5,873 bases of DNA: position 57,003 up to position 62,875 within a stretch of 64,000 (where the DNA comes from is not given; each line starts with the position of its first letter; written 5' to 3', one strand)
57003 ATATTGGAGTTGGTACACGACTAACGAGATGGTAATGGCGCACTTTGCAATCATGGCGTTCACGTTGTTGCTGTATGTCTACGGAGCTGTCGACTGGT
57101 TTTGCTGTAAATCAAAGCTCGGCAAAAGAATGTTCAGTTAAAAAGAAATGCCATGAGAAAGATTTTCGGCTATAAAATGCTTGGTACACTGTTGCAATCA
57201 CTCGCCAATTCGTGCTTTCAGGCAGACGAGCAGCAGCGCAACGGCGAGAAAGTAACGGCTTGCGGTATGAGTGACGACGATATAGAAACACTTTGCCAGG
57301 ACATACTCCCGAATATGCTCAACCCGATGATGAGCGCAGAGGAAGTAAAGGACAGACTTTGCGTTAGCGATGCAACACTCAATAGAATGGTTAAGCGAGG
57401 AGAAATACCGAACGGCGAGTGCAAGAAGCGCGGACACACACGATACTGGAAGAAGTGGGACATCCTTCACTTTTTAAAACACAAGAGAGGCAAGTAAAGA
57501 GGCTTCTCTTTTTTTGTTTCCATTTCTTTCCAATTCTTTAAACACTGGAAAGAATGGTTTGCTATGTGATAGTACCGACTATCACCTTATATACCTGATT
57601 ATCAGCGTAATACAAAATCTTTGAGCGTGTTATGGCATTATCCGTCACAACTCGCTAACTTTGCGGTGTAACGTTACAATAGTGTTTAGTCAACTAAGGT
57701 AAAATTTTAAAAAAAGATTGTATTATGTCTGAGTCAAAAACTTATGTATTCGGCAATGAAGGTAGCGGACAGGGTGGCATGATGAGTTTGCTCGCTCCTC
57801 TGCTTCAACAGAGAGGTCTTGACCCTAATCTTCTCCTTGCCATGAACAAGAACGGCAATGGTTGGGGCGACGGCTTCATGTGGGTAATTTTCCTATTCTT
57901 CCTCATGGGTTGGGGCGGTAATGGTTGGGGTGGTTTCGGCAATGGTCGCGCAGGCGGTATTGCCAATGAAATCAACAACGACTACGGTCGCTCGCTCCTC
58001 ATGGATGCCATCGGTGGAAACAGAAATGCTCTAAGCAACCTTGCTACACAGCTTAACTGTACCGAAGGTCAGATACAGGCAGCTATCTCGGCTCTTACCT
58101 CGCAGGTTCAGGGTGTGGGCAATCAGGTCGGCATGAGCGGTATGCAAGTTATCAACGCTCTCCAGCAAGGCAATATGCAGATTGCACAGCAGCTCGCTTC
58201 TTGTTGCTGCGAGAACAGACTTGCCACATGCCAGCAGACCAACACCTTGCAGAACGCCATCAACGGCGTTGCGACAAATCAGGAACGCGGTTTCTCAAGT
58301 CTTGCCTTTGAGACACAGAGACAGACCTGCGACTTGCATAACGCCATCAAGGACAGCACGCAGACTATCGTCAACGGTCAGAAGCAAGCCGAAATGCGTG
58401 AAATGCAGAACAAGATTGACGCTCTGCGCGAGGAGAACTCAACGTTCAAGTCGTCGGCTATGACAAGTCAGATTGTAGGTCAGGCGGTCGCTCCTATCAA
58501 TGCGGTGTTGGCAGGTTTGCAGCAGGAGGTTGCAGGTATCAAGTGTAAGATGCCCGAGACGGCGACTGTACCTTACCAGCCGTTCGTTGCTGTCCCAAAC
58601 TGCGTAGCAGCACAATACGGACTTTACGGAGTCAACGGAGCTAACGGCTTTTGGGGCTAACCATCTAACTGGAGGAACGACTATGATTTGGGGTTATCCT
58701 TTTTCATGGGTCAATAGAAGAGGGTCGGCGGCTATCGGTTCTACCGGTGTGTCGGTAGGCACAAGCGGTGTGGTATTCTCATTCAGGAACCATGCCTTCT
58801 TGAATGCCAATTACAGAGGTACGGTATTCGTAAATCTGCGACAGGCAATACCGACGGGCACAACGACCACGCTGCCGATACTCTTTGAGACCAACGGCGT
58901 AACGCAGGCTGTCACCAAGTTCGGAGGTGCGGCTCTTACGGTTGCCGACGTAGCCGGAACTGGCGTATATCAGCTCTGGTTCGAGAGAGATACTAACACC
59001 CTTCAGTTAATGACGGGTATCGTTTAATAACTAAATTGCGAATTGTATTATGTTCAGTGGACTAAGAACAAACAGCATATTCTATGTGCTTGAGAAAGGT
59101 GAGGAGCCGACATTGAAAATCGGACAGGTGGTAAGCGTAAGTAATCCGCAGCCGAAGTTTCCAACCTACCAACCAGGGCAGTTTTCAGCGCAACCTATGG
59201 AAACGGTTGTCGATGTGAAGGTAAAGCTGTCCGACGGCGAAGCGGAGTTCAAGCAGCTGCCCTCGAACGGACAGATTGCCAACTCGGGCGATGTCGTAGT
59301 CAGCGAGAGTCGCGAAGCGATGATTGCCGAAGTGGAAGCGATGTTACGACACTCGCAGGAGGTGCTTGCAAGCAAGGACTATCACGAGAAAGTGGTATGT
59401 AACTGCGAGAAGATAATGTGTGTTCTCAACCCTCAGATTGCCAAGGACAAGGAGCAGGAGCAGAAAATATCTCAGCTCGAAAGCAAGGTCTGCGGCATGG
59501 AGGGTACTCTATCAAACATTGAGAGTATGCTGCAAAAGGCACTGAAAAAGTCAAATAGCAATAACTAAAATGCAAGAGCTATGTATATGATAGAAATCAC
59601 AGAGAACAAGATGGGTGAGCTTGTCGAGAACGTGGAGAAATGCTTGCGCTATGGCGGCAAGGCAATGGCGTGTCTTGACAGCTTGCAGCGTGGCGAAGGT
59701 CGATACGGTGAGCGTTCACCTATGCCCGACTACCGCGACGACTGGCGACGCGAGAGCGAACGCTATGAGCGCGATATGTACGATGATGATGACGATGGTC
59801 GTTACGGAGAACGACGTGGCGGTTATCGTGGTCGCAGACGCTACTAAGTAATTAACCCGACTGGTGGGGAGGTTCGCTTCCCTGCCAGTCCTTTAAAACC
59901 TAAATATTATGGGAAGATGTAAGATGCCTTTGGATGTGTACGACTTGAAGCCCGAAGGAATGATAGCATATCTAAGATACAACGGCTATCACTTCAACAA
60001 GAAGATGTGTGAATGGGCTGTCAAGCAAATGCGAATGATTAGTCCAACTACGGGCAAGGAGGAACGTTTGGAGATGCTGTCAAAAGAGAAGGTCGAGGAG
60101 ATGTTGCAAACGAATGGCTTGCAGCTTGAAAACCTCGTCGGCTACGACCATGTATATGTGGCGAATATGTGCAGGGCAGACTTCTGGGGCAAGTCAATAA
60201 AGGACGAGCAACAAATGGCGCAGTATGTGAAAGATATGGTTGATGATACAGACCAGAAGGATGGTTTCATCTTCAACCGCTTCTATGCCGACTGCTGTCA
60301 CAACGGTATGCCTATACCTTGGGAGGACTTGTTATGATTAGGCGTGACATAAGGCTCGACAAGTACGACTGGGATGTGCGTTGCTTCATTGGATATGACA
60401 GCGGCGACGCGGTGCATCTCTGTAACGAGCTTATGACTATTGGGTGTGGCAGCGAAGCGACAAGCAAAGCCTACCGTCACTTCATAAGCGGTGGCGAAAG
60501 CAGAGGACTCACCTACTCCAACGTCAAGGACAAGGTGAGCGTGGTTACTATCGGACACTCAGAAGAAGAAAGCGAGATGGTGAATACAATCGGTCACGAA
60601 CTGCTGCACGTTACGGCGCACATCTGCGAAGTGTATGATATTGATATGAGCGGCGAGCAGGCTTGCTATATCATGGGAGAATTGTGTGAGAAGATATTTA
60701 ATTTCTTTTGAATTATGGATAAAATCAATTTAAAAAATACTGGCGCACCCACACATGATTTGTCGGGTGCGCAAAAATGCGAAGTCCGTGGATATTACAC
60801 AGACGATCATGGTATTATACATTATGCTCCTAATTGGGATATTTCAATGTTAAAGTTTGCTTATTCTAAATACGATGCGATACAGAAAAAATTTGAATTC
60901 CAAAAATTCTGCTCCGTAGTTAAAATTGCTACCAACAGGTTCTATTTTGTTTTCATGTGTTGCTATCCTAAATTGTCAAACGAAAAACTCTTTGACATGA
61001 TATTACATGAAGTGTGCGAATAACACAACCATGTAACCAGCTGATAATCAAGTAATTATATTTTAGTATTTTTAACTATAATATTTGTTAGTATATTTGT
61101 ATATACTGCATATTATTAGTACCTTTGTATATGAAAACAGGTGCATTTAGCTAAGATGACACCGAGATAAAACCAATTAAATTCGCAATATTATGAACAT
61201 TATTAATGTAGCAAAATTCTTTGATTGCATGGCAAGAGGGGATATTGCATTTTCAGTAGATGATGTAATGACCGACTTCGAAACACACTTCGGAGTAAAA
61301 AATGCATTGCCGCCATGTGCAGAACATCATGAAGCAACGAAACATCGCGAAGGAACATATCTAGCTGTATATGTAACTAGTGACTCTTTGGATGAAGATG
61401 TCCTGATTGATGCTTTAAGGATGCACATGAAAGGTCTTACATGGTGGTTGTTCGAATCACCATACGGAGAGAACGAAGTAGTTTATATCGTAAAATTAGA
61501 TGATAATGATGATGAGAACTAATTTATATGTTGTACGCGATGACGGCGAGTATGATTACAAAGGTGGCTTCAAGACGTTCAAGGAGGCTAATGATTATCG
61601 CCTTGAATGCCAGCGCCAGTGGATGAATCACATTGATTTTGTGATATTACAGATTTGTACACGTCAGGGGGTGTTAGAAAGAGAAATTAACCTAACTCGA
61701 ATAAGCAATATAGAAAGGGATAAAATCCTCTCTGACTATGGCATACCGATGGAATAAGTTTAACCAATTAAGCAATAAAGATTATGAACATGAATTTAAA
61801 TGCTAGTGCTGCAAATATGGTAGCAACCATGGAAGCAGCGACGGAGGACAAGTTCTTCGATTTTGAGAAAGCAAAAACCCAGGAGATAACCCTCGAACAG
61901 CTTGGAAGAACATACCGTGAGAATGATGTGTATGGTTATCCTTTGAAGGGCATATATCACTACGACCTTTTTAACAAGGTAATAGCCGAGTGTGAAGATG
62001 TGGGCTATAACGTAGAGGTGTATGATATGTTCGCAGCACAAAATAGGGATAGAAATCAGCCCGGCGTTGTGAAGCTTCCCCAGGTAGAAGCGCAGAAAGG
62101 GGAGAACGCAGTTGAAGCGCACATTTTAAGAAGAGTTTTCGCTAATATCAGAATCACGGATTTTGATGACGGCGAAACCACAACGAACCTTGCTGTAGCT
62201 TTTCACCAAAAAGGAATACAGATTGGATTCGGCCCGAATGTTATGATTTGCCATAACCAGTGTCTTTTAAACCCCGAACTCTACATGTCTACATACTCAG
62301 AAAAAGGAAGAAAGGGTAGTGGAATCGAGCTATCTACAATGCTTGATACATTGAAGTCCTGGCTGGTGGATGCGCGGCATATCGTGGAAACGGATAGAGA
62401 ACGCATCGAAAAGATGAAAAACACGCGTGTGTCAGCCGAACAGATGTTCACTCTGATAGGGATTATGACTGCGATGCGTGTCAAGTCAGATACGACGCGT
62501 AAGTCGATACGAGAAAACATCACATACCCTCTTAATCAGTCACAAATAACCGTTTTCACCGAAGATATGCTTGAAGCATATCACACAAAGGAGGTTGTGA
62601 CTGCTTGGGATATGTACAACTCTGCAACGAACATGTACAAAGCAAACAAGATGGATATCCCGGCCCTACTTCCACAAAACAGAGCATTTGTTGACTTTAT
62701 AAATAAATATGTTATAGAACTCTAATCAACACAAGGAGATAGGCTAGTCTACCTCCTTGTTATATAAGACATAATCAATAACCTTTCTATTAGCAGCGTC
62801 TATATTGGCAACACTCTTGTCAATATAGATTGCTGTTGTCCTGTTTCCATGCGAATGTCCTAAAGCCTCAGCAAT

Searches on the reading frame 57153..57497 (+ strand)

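Call 73: search_protein_families(library=pfam, proteins=[window:57153-57497:+], max_evalue=0.01)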
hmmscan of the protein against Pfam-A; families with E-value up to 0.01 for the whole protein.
window:57153-57497:+ (114 aa): 1 family
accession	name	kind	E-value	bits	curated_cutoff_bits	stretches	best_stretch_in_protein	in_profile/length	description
PF12728.13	HTH_17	-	6.4e-07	30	27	1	59-110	1-49/51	Helix-turn-helix domain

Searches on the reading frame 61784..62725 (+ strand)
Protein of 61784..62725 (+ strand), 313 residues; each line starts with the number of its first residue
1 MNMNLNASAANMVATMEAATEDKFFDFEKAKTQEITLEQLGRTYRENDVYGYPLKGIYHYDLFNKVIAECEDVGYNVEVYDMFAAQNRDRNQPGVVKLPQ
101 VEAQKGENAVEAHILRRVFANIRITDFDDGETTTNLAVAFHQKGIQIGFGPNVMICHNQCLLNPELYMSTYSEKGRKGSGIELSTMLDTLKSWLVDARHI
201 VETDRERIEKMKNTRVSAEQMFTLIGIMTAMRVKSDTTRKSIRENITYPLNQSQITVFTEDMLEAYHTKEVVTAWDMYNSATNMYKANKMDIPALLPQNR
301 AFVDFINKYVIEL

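Call 38: find_encoding_contigs(protein=window:61784-62725:+, flank=10000, max_places=2)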
Protein window:61784-62725:+ (313 aa): 14 contigs read that carry it; 2 places shown.
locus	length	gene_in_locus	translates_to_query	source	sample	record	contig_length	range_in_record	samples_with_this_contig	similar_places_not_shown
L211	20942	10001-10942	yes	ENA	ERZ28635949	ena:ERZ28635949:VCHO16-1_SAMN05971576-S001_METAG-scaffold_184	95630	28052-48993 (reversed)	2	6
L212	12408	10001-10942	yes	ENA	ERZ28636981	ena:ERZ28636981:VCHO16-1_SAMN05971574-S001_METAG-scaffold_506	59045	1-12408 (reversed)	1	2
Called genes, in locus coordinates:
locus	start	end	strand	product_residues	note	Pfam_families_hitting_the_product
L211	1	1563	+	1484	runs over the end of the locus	PF02018:CBM_4_9 (weak)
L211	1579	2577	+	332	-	-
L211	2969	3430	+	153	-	PF18925:DUF5675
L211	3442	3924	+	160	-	-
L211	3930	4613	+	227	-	-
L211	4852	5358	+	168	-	-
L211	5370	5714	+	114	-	PF12728:HTH_17 (weak)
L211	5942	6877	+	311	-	-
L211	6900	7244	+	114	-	-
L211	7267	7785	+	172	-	-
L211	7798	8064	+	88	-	-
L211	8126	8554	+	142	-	PF25223:DUF7841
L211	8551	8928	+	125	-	-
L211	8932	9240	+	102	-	-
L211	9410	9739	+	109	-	-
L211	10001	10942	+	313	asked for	-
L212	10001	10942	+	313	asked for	-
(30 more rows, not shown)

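Call 72: search_protein_families(library=phrogs, proteins=[window:61784-62725:+], max_evalue=0.001)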
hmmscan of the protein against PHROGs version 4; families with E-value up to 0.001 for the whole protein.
window:61784-62725:+ (313 aa): 0 families

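Call 73: search_protein_families(library=pfam, proteins=[window:61784-62725:+], max_evalue=0.01)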
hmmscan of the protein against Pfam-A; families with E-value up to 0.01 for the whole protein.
window:61784-62725:+ (313 aa): 0 families
